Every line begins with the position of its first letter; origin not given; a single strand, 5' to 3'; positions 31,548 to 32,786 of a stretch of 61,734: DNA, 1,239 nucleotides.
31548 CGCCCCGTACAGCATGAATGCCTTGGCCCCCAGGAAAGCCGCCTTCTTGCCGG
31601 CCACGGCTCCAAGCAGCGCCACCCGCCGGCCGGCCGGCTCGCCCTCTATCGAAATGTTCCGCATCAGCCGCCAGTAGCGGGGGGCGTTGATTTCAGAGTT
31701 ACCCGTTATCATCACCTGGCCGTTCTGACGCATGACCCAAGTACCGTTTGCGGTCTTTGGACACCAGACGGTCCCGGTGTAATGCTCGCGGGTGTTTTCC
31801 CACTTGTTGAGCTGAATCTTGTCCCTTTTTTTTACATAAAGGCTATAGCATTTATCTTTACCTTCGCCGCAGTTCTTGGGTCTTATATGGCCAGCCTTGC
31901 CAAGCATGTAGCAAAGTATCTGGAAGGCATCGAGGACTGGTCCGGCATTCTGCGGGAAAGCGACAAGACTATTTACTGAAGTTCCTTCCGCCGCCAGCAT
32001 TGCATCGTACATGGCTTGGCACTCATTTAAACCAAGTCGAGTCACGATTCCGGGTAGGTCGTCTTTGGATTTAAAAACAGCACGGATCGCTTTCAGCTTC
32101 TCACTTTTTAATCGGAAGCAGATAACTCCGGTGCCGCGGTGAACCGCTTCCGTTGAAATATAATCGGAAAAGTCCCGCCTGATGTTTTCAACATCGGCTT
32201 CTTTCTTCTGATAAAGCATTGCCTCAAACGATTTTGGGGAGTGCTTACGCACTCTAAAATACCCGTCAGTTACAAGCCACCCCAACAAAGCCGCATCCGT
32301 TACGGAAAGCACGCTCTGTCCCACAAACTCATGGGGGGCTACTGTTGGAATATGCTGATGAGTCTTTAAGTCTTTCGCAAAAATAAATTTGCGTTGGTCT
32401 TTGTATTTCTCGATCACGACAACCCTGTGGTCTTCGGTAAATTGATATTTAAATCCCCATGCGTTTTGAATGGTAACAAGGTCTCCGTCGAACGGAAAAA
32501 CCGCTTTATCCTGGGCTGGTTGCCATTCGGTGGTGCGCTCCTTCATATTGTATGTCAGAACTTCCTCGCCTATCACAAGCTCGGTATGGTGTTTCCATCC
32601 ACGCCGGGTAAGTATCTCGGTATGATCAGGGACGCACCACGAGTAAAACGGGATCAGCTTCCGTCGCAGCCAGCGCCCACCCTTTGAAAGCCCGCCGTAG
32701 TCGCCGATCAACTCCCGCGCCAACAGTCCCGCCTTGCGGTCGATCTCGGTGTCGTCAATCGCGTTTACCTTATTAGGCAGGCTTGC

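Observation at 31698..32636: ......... intein inside the C-terminal domain of the polyvalent protein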

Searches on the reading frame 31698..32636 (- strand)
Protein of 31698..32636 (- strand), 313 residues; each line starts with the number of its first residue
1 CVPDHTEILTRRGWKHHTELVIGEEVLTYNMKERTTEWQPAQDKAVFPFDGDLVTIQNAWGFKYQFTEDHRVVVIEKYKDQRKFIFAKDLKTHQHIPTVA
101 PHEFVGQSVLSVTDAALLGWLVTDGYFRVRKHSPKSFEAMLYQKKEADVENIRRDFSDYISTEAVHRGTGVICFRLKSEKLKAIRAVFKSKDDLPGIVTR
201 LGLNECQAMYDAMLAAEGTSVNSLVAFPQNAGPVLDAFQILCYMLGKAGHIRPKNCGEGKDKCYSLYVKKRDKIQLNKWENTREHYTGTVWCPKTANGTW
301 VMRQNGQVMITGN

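Call 7: search_solved_structures(query=window:31698-32636:-, max_evalue=1, show_alignments=3)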
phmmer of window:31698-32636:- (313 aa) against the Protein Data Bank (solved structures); distinct sequences matched with E-value up to 1: 4.
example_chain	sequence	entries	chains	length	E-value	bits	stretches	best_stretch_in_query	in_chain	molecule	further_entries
5coz_A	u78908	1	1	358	0.28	13.5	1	242-285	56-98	Uncharacterized protein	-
4hmz_A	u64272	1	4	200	0.61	12.3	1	105-170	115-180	Putative 3-epimerase in D-allose pathway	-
4hn0_A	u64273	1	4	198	0.62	12.3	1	105-168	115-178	Putative 3-epimerase in D-allose pathway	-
4hn1_A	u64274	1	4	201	0.85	11.9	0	105-170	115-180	Putative 3-epimerase in D-allose pathway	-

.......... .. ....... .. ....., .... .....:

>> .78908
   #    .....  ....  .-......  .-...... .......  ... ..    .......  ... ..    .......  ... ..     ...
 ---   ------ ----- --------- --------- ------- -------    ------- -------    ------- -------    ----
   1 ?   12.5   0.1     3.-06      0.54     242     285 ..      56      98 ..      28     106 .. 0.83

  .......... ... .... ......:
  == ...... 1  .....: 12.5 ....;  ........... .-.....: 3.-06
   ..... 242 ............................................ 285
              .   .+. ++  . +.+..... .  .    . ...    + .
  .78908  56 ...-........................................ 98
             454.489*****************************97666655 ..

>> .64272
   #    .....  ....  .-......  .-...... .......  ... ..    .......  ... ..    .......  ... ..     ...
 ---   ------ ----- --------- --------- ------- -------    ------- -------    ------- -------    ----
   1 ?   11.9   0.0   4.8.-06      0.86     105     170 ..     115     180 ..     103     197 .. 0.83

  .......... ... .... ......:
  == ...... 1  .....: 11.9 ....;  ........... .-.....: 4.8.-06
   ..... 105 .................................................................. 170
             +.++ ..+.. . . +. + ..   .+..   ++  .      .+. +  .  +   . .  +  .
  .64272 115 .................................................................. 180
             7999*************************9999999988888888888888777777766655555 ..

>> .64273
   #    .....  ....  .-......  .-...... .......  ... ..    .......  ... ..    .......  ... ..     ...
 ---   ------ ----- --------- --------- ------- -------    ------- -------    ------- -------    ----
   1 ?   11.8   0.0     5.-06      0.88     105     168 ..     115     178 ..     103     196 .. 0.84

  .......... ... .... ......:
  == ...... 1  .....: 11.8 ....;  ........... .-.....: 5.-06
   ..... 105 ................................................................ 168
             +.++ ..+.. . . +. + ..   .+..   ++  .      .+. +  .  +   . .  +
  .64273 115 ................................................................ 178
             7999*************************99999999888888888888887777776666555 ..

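Call 8: search_protein_families(library=pfam, proteins=[window:31698-32636:-], max_evalue=0.1)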
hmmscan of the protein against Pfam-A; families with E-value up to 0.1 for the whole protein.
window:31698-32636:- (313 aa): 2 families
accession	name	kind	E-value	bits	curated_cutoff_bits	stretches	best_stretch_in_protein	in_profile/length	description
PF14890.11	Intein_splicing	-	0.014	15.6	35.8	1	19-174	14-96/155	Intein splicing domain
PF01079.26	Hint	-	0.041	13.9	29.7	0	1-112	13-132/213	Hint module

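Call 9: search_protein_families(library=ncbifam, proteins=[window:31698-32636:-], max_evalue=1)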
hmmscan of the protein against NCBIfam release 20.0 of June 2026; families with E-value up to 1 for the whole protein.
window:31698-32636:- (313 aa): 2 families
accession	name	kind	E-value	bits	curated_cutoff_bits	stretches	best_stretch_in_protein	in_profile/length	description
NF006207.0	PRK08332.1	equivalog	1.4e-05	22.6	2400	1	56-221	951-1112/1684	vitamin B12-dependent ribonucleotide reductase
TIGR01445.1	intein_Nterm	domain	0.27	12.2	24.5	1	1-74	1-83/83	intein N-terminal splicing region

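Call 10: find_homologous_proteins(query=window:31698-32636:-, max_evalue=0.001)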
Query window:31698-32636:- (313 aa): 8 proteins with E <= 0.001 among 608 candidates.
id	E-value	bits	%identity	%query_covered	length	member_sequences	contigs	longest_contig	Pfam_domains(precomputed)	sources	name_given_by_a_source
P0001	6.0e-124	431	69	88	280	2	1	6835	PF14528.12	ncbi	-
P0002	1.1e-112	394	100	56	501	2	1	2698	-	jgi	jgi:hypothetical protein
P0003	1.5e-86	308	49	99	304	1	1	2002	-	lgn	-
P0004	2.4e-44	170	37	100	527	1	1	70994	PF13489.13,PF08241.19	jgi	jgi:SAM-dependent methyltransferase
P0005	9.8e-35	138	35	100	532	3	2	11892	-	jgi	jgi:hypothetical protein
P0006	5.6e-34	136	45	56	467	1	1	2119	-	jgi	jgi:hypothetical protein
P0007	1.3e-31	128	38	70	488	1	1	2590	-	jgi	jgi:hypothetical protein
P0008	9.4e-24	102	32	100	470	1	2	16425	PF27148.1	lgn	-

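Call 26: predict_structure(alignment_id=A1)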
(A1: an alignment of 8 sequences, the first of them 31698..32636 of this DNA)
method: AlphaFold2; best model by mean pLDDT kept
length: 313 residues; sequences in the alignment: 8
mean_pLDDT: 92.8   pTM: 0.91
mean pLDDT of the five models: 92.8, 92.4, 92.0, 91.6, 91.5
residues with pLDDT >= 90: 255; 70-90: 48; 50-70: 9; < 50: 1
segments of 3 or more residues with pLDDT < 50: none
pLDDT, mean of each block of 10 residues (from residue 1): 97 97 98 96 98 95 95 94 97 96 92 97 88 78 92 95 93 94 93 97 98 92 85 95 94 68 83 94 97 97 95 90
secondary structure, 60 per line:
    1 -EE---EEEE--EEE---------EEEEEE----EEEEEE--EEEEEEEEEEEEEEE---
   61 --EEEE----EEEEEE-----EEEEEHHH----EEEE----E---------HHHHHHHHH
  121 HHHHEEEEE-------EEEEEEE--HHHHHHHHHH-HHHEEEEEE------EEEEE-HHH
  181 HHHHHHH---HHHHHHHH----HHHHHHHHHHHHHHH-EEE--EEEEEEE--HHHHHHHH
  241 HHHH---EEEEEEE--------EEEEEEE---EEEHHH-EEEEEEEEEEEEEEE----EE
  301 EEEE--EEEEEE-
elements in order: E7-10 E13-15 E25-30 E35-40 E43-57 E63-66 E71-76 E82-86 E94-97 H112-124 E125-129 E137-143 H146-155 E160-165 E172-176 H178-187 H191-198 H203-217 E219-221 E224-230 H233-244 E248-254 E263-269 E273-275 E280-294 E299-304 E307-312

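Call 30: fold_search(model_id=the predicted structure, library=pdb)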
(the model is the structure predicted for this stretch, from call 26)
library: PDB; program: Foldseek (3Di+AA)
matches with E <= 10: 749; with E <= 0.001: 105
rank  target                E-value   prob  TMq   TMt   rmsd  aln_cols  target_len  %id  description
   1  1dq3                  1.8e-14  1.00  0.70  0.51   6.4       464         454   10  CRYSTAL STRUCTURE OF AN ARCHAEAL INTEIN-ENCODED HOMING ENDONUCLEASE PI-PFUI (released 2000-07-05)
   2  7qsu                  3.0e-14  1.00  0.70  0.61   6.2       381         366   13  Crystal structure of homing endonuclease-associated TliVMA intein (C1A, d333-339) (released 2022-03-30)
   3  7qss                  8.5e-13  1.00  0.69  0.52   5.9       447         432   12  Crystal structure of homing endonuclease-associated TliVMA intein (C1A) (released 2022-03-30)
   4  2cw7                  5.2e-11  1.00  0.65  0.41   8.3       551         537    9  Crystal structure of intein homing endonuclease II (released 2006-04-18)
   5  1vde_B                9.7e-11  1.00  0.63  0.48   8.4       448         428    9  PI-SCEI, A HOMING ENDONUCLEASE WITH PROTEIN SPLICING ACTIVITY (released 1998-04-08)
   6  1ef0_A                1.0e-10  1.00  0.58  0.45   8.5       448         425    9  CRYSTAL STRUCTURE OF PI-SCEI MINIPRECURSOR (released 2000-06-07)
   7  7qst                  1.6e-10  1.00  0.65  0.57   6.1       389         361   13  Crystal structure of homing endonuclease-associated PhoVMA intein (C1A) (released 2022-03-30)
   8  1vde_A                2.7e-10  1.00  0.58  0.45   9.1       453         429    9  PI-SCEI, A HOMING ENDONUCLEASE WITH PROTEIN SPLICING ACTIVITY (released 1998-04-08)
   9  1lws_A                2.9e-09  1.00  0.61  0.47   8.2       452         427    9  Crystal structure of the intein homing endonuclease PI-SceI bound to its recognition sequence (released 2002-09-27)
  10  1dfa                  2.9e-09  1.00  0.58  0.47   8.9       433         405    9  CRYSTAL STRUCTURE OF PI-SCEI IN C2 SPACE GROUP (released 1999-12-08)
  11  1um2_B                7.9e-09  1.00  0.61  0.48   7.4       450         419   10  Crystal Structure of the Vma1-Derived Endonuclease with the Ligated Extein Segment (released 2004-09-22)
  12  1jva_A                1.2e-08  1.00  0.59  0.46   8.6       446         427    9  CRYSTAL STRUCTURE OF THE VMA1-DERIVED ENDONUCLEASE BEARING THE N AND C EXTEIN PROPEPTIDES (released 2002-08-29)
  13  1jva_B                1.3e-08  1.00  0.56  0.43   8.5       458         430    8  CRYSTAL STRUCTURE OF THE VMA1-DERIVED ENDONUCLEASE BEARING THE N AND C EXTEIN PROPEPTIDES (released 2002-08-29)
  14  1um2_A                2.2e-08  1.00  0.60  0.48   7.6       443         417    9  Crystal Structure of the Vma1-Derived Endonuclease with the Ligated Extein Segment (released 2004-09-22)
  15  1lwt_A                4.8e-08  1.00  0.61  0.45   9.3       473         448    9  Crystal structure of the intein homing endonuclease PI-SceI bound to its substrate DNA (Ca2+ free) (released 2002-09-27)
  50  6tyy                  2.8e-05  1.00  0.28  0.58   2.5       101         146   18  Hedgehog autoprocessing mutant D46H (released 2019-11-20)
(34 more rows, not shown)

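Call 31: search_solved_structures(query=A1, max_evalue=10, show_alignments=5)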
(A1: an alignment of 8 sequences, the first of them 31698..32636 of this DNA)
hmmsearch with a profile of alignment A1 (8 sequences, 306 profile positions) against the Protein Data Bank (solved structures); distinct sequences matched with E-value up to 10: 20.
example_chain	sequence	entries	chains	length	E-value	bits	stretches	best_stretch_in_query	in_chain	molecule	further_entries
8ubs_A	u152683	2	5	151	2.7e-05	27.3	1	6-92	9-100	NrdJ-1 | Nrdj-1 intein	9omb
6zgq_A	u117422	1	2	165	0.0071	19.3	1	6-85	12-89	AceL NrdHF-1-1 Intein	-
2cw7_A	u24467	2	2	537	0.039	16.9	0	23-73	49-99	Endonuclease PI-PkoII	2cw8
2lwy_A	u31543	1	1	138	0.091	15.7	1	6-76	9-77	BACTERIAL INTEIN-LIKE DOMAIN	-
7cfv_A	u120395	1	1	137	0.39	13.6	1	6-81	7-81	Spl DnaX mini-intein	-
1at0_A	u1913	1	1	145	0.41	13.5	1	11-98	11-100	17-HEDGEHOG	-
6tyy_A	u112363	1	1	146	0.42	13.5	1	11-98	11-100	Protein hedgehog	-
3igd_A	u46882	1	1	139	0.74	12.7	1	5-44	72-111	Endonuclease PI-MtuI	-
7qsu_A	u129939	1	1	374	0.76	12.7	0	52-131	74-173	V-ATPase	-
2in0_A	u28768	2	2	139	0.76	12.7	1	5-44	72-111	Endonuclease PI-MtuI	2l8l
2in9_A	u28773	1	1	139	0.77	12.6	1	5-44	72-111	Endonuclease PI-MtuI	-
5k08_A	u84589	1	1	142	0.79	12.6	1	5-44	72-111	RecA mini intein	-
3ifj_A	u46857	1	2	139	0.8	12.6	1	5-44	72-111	Endonuclease PI-MtuI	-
5i0a_A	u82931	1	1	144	0.81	12.6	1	5-44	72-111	Intein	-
2in8_A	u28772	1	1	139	0.88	12.5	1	5-44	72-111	Endonuclease PI-MtuI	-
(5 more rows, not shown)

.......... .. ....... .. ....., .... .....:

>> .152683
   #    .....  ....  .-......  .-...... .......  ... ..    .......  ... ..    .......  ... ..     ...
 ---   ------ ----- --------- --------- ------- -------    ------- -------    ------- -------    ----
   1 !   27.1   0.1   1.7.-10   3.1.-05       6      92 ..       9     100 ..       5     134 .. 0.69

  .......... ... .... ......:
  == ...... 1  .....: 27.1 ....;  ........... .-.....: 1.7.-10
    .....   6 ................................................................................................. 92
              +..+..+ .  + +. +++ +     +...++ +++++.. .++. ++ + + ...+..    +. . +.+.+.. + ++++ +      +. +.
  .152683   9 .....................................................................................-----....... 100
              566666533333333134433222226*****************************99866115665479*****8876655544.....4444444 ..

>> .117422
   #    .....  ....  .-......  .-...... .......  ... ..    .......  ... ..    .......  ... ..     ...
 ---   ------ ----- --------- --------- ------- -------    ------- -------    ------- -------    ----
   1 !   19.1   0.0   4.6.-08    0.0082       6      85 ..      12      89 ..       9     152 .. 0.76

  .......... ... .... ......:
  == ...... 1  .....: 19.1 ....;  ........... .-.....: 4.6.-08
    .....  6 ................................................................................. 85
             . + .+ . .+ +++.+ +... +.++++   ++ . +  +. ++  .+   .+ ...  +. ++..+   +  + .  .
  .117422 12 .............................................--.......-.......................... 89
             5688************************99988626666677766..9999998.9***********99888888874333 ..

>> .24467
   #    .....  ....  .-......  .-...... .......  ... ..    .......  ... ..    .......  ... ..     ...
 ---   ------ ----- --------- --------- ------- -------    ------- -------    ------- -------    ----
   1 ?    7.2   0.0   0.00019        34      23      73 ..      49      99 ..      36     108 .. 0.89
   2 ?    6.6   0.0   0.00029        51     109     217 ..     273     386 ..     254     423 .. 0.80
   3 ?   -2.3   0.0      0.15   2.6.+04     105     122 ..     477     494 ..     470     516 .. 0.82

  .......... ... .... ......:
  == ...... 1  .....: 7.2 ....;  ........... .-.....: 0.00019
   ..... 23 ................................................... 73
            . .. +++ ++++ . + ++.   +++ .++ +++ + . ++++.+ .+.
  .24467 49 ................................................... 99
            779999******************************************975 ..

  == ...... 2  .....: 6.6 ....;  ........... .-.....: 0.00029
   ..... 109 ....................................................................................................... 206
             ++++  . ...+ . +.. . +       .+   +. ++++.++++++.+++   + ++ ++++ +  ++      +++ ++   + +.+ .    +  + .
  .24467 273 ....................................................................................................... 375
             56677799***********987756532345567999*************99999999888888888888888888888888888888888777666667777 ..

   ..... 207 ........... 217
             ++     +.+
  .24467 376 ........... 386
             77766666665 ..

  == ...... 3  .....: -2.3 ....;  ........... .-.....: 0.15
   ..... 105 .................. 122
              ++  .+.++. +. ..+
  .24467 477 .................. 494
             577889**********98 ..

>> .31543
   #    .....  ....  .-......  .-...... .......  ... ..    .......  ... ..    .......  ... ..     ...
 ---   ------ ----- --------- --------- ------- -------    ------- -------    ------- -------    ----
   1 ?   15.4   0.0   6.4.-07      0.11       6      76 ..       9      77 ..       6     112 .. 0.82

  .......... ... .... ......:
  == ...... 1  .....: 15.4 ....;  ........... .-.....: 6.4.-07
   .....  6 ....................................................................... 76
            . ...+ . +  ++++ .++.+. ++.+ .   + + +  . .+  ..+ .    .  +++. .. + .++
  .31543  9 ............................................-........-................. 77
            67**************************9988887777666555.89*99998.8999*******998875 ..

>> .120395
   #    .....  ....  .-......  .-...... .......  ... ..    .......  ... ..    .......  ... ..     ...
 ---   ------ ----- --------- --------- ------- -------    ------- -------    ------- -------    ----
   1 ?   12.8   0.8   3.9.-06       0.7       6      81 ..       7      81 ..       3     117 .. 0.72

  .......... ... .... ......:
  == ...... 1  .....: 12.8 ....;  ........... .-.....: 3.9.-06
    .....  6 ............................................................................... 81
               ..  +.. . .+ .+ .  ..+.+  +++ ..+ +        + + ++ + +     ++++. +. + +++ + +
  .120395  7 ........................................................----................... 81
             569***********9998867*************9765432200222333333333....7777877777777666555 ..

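Call 36: search_dna_similar(query=window:31698-32636:-, collection=phages, mode=protein, max_evalue=0.001, max_rows=25)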
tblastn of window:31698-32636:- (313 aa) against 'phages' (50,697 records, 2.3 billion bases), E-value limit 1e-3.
Records with a match: 145; places in all: 146; records where one place covers at least 80% of the query: 132.
Best place of each record, by identity: <60% 145.
By first word of the organism name: Mycobacterium 66; Escherichia 39; Gordonia 12; Pseudomonas 8; Campylobacter 4; Klebsiella 2; Synechococcus 2; Vibrio 2; uncultured 2; Caudovirales 1; and 7 more.
By host as written in the record: Mycobacterium smegmatis mc2 155 48; Mycobacterium smegmatis mc#155 13; - 9; Escherichia coli 9; Pseudomonas syringae pv. porri LMG 28495 8; Gordonia terrae 3612 8; Escherichia coli K-12 MG1655 8; Campylobacter jejuni 4; and 26 more.
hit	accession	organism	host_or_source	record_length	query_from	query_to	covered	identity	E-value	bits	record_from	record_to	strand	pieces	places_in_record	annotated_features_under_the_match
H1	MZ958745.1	Mycobacterium phage Pinkcreek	Mycobacterium smegmatis ATCC 607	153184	1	313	100%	27.1%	1e-20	98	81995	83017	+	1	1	135: hypothetical protein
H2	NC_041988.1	Mycobacterium phage ShiLan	Mycobacterium smegmatis mc2 155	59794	1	313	100%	27.0%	1e-19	95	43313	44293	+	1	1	65: DNA methyltransferase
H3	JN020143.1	Mycobacterium phage ShiLan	Mycobacterium smegmatis mc2 155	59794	1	313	100%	27.0%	1e-19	95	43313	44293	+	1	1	65: DNA methylase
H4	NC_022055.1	Mycobacterium phage Bobi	Mycobacterium smegmatis mc2 155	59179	1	313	100%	27.0%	3e-19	94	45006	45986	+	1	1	73: DNA methyltransferase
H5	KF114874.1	Mycobacterium phage Bobi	Mycobacterium smegmatis mc2 155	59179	1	313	100%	27.0%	3e-19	94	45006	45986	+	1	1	73: DNA methylase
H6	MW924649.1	Mycobacterium phage Akhila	Mycobacterium smegmatis mc#155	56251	1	313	100%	26.7%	1e-19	96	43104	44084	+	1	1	67: DNA methylase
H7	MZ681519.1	Mycobacterium phage MilanaBonita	Mycobacterium smegmatis mc2 155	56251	1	313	100%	26.7%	1e-19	96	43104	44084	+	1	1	66: DNA methylase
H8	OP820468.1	Mycobacterium phage RedBird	Mycobacterium smegmatis mc#155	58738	1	313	100%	26.7%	1e-18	92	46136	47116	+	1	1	75: DNA methyltransferase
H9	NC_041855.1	Mycobacterium phage Dorothy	Mycobacterium smegmatis mc2 155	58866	1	313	100%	26.7%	1e-18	92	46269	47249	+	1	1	75: methyltransferase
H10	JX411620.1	Mycobacterium phage Dorothy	Mycobacterium smegmatis mc2 155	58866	1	313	100%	26.7%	1e-18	92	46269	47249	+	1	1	75: DNA methylase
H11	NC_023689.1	Mycobacterium phage Lilac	Mycobacterium smegmatis mc2 155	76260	1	313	100%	26.5%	3e-18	91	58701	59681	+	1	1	101: DNA methyltransferase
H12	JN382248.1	Mycobacterium phage Lilac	Mycobacterium smegmatis mc2 155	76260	1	313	100%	26.5%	3e-18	91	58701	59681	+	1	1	101: DNA methyltransferase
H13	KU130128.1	Pseudomonas phage vB_PsyM_KIL3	Pseudomonas syringae pv. porri LMG 28495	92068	1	313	100%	26.3%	1e-21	100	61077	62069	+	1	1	putative DNA polymerase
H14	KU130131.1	Pseudomonas phage vB_PsyM_KIL3b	Pseudomonas syringae pv. porri LMG 28495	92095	1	313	100%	26.3%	1e-21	100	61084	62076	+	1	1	putative DNA polymerase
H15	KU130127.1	Pseudomonas phage vB_PsyM_KIL2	Pseudomonas syringae pv. porri LMG 28495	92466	1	313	100%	26.3%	1e-21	100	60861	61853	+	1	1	putative DNA polymerase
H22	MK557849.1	Caudovirales GX15bay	mangrove soil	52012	1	313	100%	26.1%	6e-20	96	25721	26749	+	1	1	portal protein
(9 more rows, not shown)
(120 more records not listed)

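Call 37: get_annotated_region(hit=H2, flank=300)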
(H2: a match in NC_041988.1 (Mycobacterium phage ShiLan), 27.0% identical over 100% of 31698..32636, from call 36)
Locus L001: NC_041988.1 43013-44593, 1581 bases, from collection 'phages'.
description: Mycobacterium phage ShiLan, complete genome.
organism: Mycobacterium phage ShiLan (NCBI taxid 1036616)
taxonomy: Viruses; Duplodnaviria; Heunggongvirae; Uroviricota; Caudoviricetes; Gracegardnervirinae; Cheoctovirus; Mycobacterium virus Shilan
host: Mycobacterium smegmatis mc2 155; source: soil; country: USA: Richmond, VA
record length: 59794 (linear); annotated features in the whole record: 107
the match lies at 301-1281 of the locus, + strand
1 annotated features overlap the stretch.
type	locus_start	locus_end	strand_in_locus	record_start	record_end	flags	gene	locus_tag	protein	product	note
CDS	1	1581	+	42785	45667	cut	65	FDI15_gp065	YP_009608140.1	DNA methyltransferase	gp65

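Call 38: get_annotated_region(hit=H13, flank=300)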
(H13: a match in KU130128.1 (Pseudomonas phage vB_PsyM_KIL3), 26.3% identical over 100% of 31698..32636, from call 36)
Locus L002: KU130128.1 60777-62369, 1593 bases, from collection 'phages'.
description: Pseudomonas phage vB_PsyM_KIL3, complete genome.
organism: Pseudomonas phage vB_PsyM_KIL3 (NCBI taxid 1777067)
taxonomy: Viruses; Duplodnaviria; Heunggongvirae; Uroviricota; Caudoviricetes; Flaumdravirus; Flaumdravirus KIL4
host: Pseudomonas syringae pv. porri LMG 28495; source: -; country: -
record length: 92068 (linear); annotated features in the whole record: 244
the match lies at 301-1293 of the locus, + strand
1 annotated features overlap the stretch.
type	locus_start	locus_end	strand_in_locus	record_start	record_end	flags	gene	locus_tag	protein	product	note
CDS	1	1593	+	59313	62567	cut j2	-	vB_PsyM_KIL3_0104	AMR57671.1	putative DNA polymerase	-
